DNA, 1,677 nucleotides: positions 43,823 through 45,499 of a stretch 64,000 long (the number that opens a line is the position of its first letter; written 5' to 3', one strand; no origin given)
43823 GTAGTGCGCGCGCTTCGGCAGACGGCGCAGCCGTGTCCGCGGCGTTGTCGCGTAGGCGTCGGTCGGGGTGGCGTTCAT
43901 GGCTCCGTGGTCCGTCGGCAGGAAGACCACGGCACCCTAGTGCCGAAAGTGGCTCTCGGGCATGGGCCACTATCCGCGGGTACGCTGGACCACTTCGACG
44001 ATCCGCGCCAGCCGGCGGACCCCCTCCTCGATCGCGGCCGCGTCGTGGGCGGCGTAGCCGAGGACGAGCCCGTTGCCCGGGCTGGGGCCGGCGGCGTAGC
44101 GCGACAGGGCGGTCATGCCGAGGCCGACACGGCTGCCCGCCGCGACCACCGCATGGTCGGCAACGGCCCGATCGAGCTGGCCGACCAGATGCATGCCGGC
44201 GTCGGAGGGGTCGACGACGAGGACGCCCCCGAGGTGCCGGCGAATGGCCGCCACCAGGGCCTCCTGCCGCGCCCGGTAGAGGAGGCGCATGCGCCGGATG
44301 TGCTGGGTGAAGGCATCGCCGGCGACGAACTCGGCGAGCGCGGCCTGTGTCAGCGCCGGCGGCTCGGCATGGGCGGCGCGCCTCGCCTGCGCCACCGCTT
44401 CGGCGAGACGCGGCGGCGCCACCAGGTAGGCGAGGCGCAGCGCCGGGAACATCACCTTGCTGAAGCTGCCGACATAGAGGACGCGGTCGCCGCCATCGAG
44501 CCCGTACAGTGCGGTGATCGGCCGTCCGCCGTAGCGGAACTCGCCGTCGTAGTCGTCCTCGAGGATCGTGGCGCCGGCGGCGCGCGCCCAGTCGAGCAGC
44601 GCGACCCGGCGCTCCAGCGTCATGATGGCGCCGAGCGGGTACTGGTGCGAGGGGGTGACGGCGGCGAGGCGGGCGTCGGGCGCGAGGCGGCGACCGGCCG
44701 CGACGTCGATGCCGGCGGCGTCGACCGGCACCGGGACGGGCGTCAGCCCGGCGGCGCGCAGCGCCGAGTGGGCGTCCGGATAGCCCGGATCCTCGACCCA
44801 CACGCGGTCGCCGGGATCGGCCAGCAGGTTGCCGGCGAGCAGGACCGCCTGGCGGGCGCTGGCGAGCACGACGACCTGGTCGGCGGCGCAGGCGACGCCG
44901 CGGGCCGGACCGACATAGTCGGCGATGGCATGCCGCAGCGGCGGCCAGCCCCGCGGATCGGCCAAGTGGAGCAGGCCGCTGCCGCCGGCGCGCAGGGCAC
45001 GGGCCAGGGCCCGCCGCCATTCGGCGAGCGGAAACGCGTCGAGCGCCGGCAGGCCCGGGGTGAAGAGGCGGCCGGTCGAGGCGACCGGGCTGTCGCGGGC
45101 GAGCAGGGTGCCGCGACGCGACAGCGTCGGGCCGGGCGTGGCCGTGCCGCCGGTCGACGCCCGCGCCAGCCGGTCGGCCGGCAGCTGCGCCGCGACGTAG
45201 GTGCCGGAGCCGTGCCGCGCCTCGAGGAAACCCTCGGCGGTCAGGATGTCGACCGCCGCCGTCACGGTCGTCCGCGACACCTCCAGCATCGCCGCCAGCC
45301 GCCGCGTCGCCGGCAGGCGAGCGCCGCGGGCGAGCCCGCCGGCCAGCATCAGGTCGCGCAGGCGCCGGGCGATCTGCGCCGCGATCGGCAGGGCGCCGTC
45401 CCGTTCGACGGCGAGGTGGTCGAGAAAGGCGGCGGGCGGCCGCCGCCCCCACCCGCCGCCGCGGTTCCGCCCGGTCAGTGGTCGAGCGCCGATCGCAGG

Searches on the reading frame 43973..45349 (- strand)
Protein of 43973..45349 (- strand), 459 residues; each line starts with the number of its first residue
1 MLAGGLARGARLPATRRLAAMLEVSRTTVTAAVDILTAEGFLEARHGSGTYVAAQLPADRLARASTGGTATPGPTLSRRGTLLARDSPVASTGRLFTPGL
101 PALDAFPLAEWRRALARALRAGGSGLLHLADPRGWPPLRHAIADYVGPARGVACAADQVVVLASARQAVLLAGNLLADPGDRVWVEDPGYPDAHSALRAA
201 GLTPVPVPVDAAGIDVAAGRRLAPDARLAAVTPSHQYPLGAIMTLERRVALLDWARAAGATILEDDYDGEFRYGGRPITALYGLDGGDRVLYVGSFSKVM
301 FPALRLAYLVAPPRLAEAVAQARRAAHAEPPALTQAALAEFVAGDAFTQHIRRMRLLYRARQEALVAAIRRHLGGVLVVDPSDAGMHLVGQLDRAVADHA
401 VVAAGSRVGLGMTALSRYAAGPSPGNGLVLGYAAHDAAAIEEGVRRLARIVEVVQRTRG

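Call 54: search_protein_families(library=pfam, proteins=[window:43973-45349:-], max_evalue=0.001)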
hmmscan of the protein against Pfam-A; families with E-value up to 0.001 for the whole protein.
window:43973-45349:- (459 aa): 3 families
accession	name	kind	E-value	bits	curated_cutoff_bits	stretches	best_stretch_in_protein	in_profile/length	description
PF00155.27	Aminotran_1_2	-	1.3e-29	103.9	19.7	1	107-447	18-361/361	Aminotransferase class I and II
PF00392.27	GntR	-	3.7e-13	49.3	27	1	3-52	15-64/64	Bacterial regulatory proteins, gntR family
PF08279.18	HTH_11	-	0.00072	19.8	25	0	17-49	20-53/55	HTH domain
